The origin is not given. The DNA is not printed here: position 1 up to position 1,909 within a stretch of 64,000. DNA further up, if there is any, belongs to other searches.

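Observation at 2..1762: Polyprenyl-phosphate sugar synthase (GT2, DPM1/ArnC-like) fused in one reading frame to a GT-C membrane glycosyltransferase domain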

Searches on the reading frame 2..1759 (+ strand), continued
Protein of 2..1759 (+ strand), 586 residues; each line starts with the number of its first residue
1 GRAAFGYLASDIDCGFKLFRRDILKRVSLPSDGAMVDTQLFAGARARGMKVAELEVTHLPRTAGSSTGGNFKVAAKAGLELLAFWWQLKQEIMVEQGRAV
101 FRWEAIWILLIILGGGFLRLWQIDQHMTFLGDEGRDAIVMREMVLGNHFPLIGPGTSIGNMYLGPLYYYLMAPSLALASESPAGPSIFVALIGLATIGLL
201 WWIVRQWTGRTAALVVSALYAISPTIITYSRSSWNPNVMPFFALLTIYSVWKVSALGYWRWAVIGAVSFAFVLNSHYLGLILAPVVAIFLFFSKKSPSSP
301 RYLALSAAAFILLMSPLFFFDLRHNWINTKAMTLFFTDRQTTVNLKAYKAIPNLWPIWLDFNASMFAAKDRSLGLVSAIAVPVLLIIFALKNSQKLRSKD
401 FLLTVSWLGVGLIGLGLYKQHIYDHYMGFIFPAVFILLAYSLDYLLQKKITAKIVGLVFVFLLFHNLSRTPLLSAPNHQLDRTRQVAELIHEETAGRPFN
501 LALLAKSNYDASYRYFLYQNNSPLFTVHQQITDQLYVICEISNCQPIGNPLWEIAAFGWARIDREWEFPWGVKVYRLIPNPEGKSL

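Call 30: search_protein_families(library=ncbifam, proteins=[P0001, L001:1512-2648:+, L001:2659-3738:-, L002:5318-6016:+], max_evalue=0.001)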
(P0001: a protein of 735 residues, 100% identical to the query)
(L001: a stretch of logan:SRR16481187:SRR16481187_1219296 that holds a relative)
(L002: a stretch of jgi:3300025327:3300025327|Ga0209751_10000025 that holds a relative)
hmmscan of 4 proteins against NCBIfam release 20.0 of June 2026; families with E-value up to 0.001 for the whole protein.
P0001 (735 aa): 20 families
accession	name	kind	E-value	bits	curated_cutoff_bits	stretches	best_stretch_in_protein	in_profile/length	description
NF007986.1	PRK10714.1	equivalog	4.9e-19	68.5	529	1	6-216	4-209/316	undecaprenyl-phosphate 4-deoxy-4-formamido-L-arabinose transferase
NF047588.1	GlcsyltransPgfSStrep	equivalog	3.2e-16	59.4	500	1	10-172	3-163/308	glycosyltransferase PgfS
NF041391.1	DPhHxTase_Halo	equivalog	5.3e-16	58.3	375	1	16-211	3-187/213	dolichyl-phosphate hexose transferase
TIGR03937.1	PgaC_IcaA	equivalog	5.4e-16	58.6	422.3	1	6-107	43-140/407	poly-beta-1,6-N-acetyl-D-glucosamine synthase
NF007482.0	PRK10073.1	equivalog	5.2e-14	52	423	1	7-106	5-99/334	glycosyltransferase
TIGR03663.1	TIGR03663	subfamily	6.4e-13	48.5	126.25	1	256-425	3-163/435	flippase activity-associated protein Agl23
TIGR04182.1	glyco_TIGR04182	equivalog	1.6e-12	47.4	325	1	11-216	3-199/293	S-layer glycoprotein N-glycosyltransferase AglJ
NF010496.0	PRK13915.1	equivalog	6.8e-12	45.1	262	1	7-103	30-127/307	glucosyl-3-phosphoglycerate synthase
TIGR04283.1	glyco_like_mftF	equivalog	1.5e-11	44.3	182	1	10-106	1-86/221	TIGR04283 family arsenosugar biosynthesis glycosyltransferase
NF041875.1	EPS_EpsD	equivalog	9.2e-11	41.7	370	1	10-125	1-112/325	exopolysaccharide biosynthesis glycosyltransferase EpsD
NF038302.1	EPS_HpsE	equivalog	2e-10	40.1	300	1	10-104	3-98/307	hormogonium polysaccharide biosynthesis glycosyltransferase HpsE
NF058614.1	PPMAGASynPpgS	equivalog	5.4e-09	35.8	370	1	12-208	4-197/226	polyprenyl-phospho-N-acetylgalactosaminyl synthase PpgS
NF047683.1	TeichurnBiosyTuaG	equivalog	9e-09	35.3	400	1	8-114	6-108/252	teichuronic acid biosynthesis protein TuaG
TIGR03965.1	mycofact_glyco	equivalog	6.2e-08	31.9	280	1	7-125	73-187/467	mycofactocin biosynthesis glycosyltransferase MftF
TIGR03469.1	HpnB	hypoth_equivalog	1e-07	31.3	379.25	1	9-126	45-169/386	hopene-associated glycosyltransferase HpnB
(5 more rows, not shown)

L001:1512-2648:+ (379 aa): 14 families
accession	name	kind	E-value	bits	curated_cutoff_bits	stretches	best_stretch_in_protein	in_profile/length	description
NF047588.1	GlcsyltransPgfSStrep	equivalog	1.5e-16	60.6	500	1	3-224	2-205/308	glycosyltransferase PgfS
NF007986.1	PRK10714.1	equivalog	2.9e-14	52.8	529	1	2-127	6-127/316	undecaprenyl-phosphate 4-deoxy-4-formamido-L-arabinose transferase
NF058614.1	PPMAGASynPpgS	equivalog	1.6e-11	44.1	370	1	4-132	2-119/226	polyprenyl-phospho-N-acetylgalactosaminyl synthase PpgS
TIGR04182.1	glyco_TIGR04182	equivalog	3.3e-11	43.1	325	1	3-256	1-231/293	S-layer glycoprotein N-glycosyltransferase AglJ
NF041391.1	DPhHxTase_Halo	equivalog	4.5e-11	42.2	375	1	10-223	3-191/213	dolichyl-phosphate hexose transferase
TIGR03469.1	HpnB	hypoth_equivalog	2.9e-08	33.2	379.25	1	3-116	45-161/386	hopene-associated glycosyltransferase HpnB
NF038302.1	EPS_HpsE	equivalog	3.8e-08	32.7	300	1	4-98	3-94/307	hormogonium polysaccharide biosynthesis glycosyltransferase HpsE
NF050050.1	ProtGlycPglI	equivalog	1.2e-07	31.4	500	1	1-132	1-125/306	GalNAc(5)-diNAcBac-PP-undecaprenol beta-1,3-glucosyltransferase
TIGR03937.1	PgaC_IcaA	equivalog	2.2e-07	30.2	422.3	1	3-100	46-135/407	poly-beta-1,6-N-acetyl-D-glucosamine synthase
NF041875.1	EPS_EpsD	equivalog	1.5e-06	27.9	370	1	5-105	2-94/325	exopolysaccharide biosynthesis glycosyltransferase EpsD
NF045692.1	OglycostaseCruG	equivalog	2.1e-06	27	600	1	1-123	40-161/386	2'-O-glycosyltransferase CruG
NF047683.1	TeichurnBiosyTuaG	equivalog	2.6e-05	24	400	1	3-105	7-101/252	teichuronic acid biosynthesis protein TuaG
TIGR04283.1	glyco_like_mftF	equivalog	3e-05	23.7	182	1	6-63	3-54/221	TIGR04283 family arsenosugar biosynthesis glycosyltransferase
NF007482.0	PRK10073.1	equivalog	0.0001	21.4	423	1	3-86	7-85/334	glycosyltransferase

L001:2659-3738:- (360 aa): 1 family
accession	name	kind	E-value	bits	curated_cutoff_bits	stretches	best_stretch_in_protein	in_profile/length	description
NF046093.1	AZOBR_p60025_fam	subfamily_domain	5.6e-12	45.4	150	1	65-192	89-213/232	AZOBR_p60025 family cell surface glycopolymer formation protein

L002:5318-6016:+ (233 aa): 22 families
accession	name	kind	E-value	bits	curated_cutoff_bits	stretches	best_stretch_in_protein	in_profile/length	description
NF007986.1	PRK10714.1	equivalog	2.4e-18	66.2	529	1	3-216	6-214/316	undecaprenyl-phosphate 4-deoxy-4-formamido-L-arabinose transferase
TIGR03937.1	PgaC_IcaA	equivalog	5.6e-18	65.1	422.3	1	3-110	45-149/407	poly-beta-1,6-N-acetyl-D-glucosamine synthase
NF041391.1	DPhHxTase_Halo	equivalog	6.3e-18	64.5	375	1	11-206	3-187/213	dolichyl-phosphate hexose transferase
NF047683.1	TeichurnBiosyTuaG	equivalog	9.4e-18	64.7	400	1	4-108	7-108/252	teichuronic acid biosynthesis protein TuaG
NF047588.1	GlcsyltransPgfSStrep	equivalog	1.6e-16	60.4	500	1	5-173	3-171/308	glycosyltransferase PgfS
NF058614.1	PPMAGASynPpgS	equivalog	4e-15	55.9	370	1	7-200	4-194/226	polyprenyl-phospho-N-acetylgalactosaminyl synthase PpgS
NF007482.0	PRK10073.1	equivalog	3.5e-13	49.3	423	1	4-99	7-98/334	glycosyltransferase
TIGR04182.1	glyco_TIGR04182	equivalog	6.3e-12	45.5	325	1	5-216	2-202/293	S-layer glycoprotein N-glycosyltransferase AglJ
NF053739.1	GlytfEpsEBac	equivalog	2.7e-11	43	450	1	6-97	4-93/265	glycosyltransferase EpsE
NF050050.1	ProtGlycPglI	equivalog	1.1e-10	41.4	500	1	4-119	3-115/306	GalNAc(5)-diNAcBac-PP-undecaprenol beta-1,3-glucosyltransferase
TIGR04283.1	glyco_like_mftF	equivalog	3.1e-10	40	182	1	5-108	1-97/221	TIGR04283 family arsenosugar biosynthesis glycosyltransferase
NF010496.0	PRK13915.1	equivalog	3.4e-10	39.5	262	1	4-97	32-127/307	glucosyl-3-phosphoglycerate synthase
TIGR03965.1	mycofact_glyco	equivalog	3.5e-10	39.3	280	1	3-97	74-165/467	mycofactocin biosynthesis glycosyltransferase MftF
NF041875.1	EPS_EpsD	equivalog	4.6e-10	39.4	370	1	5-122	1-115/325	exopolysaccharide biosynthesis glycosyltransferase EpsD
NF038302.1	EPS_HpsE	equivalog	2.2e-08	33.5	300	1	4-115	2-118/307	hormogonium polysaccharide biosynthesis glycosyltransferase HpsE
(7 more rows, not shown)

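Call 35: search_protein_representatives(protein=P0001)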
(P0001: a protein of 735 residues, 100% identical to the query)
Query: 735 residues. Proteins with E-value up to 0.001 (for the whole library): 110746; up to 1e-10: 15610; up to 1e-30: 922. The best 150 are listed.
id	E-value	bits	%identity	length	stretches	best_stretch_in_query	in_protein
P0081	1.9e-270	915.7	57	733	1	8-727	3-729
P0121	9.5e-161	553.0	41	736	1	10-733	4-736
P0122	2.5e-158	545.0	44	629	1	97-726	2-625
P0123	7.3e-153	526.9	42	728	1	6-733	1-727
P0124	1.1e-136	473.4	37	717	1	7-728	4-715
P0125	1.5e-132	459.8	36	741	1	9-732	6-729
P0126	3.9e-129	448.4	47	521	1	239-727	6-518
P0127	1.7e-128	446.3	46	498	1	257-729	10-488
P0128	1.8e-126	439.7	47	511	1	256-728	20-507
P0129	1.8e-125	436.3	48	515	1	251-729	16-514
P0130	5.6e-122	424.8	45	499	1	251-727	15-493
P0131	5.0e-121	421.6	36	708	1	15-719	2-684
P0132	1.0e-120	420.6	47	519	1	252-732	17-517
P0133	1.4e-119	416.8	47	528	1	252-726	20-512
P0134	7.8e-119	414.4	51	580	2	251-540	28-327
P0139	3.3e-111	389.2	35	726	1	7-709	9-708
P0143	1.4e-105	370.6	35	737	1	14-694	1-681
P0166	1.1e-84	301.5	39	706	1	251-727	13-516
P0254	3.3e-57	210.6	30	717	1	10-670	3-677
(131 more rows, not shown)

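Call 36: list_cluster_members(proteins=[P0001, P0121, P0123, P0124, P0125, P0131, P0139, P0143, P0254, P0166])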
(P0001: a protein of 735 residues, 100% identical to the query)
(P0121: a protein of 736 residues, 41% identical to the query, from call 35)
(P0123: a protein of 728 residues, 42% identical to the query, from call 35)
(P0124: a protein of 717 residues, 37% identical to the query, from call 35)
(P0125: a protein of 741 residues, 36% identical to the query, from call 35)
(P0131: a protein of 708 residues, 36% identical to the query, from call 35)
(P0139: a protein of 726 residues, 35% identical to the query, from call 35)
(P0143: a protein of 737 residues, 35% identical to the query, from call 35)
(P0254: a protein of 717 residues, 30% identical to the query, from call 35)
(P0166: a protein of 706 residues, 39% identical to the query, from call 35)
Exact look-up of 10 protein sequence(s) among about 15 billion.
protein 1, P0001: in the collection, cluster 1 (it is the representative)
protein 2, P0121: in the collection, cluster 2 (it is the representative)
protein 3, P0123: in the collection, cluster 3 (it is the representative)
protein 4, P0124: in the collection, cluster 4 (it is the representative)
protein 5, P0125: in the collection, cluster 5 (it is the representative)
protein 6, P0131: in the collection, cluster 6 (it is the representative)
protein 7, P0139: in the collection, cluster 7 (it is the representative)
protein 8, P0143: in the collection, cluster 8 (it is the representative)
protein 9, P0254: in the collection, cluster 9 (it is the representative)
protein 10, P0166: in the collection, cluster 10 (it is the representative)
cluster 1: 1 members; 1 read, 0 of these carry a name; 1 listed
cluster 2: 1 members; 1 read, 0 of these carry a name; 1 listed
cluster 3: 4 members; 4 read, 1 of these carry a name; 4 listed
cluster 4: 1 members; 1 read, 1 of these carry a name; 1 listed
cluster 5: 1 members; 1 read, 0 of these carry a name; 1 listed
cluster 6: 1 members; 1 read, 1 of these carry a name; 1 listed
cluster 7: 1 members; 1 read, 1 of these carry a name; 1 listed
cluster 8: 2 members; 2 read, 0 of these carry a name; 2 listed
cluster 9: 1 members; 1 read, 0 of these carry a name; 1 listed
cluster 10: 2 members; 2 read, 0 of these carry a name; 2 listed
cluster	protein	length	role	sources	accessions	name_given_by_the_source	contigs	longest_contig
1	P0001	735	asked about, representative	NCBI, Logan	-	-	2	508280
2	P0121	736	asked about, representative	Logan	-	-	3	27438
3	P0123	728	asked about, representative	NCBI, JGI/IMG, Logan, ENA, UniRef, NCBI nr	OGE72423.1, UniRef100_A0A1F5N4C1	hypothetical protein A3H40_04225 [Candidatus Daviesbacteria bacterium ... | Glycosyltransferase 2-like domain-containing protein n=1 Tax=Candidatus Daviesbacteria ... | MAG: hypothetical protein A3H40_04225 [Candidatus Daviesbacteria bacterium ...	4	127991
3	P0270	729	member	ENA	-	-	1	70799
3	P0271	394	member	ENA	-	-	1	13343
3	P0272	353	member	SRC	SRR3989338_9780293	-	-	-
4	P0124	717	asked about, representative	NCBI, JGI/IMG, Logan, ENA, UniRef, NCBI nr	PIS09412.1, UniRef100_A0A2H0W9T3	hypothetical protein COT75_01900 [Candidatus Beckwithbacteria bacterium ... | Glycosyltransferase 2-like domain-containing protein n=1 Tax=Candidatus Beckwithbacteria ... | MAG: hypothetical protein COT75_01900 [Candidatus Beckwithbacteria bacterium ...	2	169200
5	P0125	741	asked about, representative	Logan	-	-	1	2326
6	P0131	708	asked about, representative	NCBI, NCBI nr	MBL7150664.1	glycosyltransferase, partial [Candidatus Microgenomates bacterium] | glycosyltransferase [Candidatus Microgenomates bacterium]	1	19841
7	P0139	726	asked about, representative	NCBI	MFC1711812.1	glycosyltransferase [Patescibacteria group bacterium]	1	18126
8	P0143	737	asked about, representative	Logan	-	-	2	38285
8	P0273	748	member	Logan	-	-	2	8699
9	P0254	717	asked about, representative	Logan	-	-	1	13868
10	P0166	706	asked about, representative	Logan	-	-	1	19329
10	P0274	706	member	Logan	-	-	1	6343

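Call 37: find_related_loci(query=A1, collection=genome_contigs, flank=6000)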
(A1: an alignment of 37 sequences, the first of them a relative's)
Query A1 (735 aa) in genome_contigs; peptide patterns used: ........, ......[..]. (x = any residue, [..] = any of these).
599 stretches matched a pattern (row limit reached: there are more); 511 encode a relative of the query (tblastn E <= 1e-3); the best 80 are kept; 80 distinct loci.
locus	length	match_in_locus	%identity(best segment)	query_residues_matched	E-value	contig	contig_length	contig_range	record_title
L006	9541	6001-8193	77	5-735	0e+0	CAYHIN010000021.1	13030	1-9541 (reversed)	MAG TPA_asm: uncultured Gammaproteobacteria bacterium isolate ERP119705_co13_445 genome assembly, contig: NODE_5997_leng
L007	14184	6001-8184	59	6-733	0e+0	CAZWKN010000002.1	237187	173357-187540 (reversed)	MAG TPA_asm: uncultured Gammaproteobacteria bacterium isolate SRP192515_co1_359 genome assembly, contig: NODE_20_length_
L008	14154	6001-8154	61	5-733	0e+0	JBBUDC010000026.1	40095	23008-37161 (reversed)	MAG: Patescibacteria group bacterium isolate H43-bin206_1 H43_bin206_1_000000000026, whole genome shotgun sequence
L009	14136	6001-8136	60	5-726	0e+0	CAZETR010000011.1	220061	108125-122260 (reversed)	MAG TPA_asm: uncultured Gammaproteobacteria bacterium isolate binchicken_co203_46 genome assembly, contig: k141_2618047,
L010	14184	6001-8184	59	10-732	0e+0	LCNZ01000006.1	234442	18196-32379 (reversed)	MAG: Candidatus Amesbacteria bacterium GW2011_GWB1_47_19 UX91_C0006, whole genome shotgun sequence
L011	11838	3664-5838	56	6-732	0e+0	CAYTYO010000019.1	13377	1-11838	MAG TPA_asm: uncultured Gammaproteobacteria bacterium isolate SRP170004_co1_592 genome assembly, contig: NODE_7335_lengt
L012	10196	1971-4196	58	1-732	0e+0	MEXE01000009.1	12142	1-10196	MAG: Candidatus Amesbacteria bacterium RBG_19FT_COMBO_48_16 rbg_19ft_combo_scaffold_1686, whole genome shotgun sequence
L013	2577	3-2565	60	68-726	0e+0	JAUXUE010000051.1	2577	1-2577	MAG: Candidatus Amesbacteria bacterium isolate C13_metabat.bin.65 C13_k141_275646, whole genome shotgun sequence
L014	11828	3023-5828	57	4-726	0e+0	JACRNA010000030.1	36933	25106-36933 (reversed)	MAG: Candidatus Amesbacteria bacterium isolate NC_groundwater_1921_Pr3_S-0.2um_39_4 scaffold_447691, whole genome shotgu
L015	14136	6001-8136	55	4-726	0e+0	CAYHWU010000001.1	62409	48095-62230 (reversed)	MAG TPA_asm: uncultured Gammaproteobacteria bacterium isolate ERP119705_co16_325 genome assembly, contig: NODE_246_lengt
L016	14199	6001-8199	43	3-733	0e+0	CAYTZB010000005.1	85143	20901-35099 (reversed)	MAG TPA_asm: uncultured Gammaproteobacteria bacterium isolate binchicken_co134_900 genome assembly, contig: NODE_664_len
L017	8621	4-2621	62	257-729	0e+0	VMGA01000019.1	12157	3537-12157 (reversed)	MAG: Microgenomates group bacterium Gr01-1014_16 G01um101416_scaffold_1722, whole genome shotgun sequence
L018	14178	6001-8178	59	6-732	0e+0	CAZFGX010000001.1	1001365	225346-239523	MAG TPA_asm: uncultured Gammaproteobacteria bacterium isolate SRP342105_co1_501 genome assembly, contig: NODE_2_length_1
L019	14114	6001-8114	59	6-734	0e+0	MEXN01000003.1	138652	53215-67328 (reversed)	MAG: Candidatus Amesbacteria bacterium RIFCSPLOWO2_01_FULL_48_25 rifcsplowo2_01_scaffold_246, whole genome shotgun seque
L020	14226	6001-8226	41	3-733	0e+0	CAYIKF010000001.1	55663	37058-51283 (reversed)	MAG TPA_asm: uncultured Gammaproteobacteria bacterium isolate ERP119705_co21_379 genome assembly, contig: NODE_503_lengt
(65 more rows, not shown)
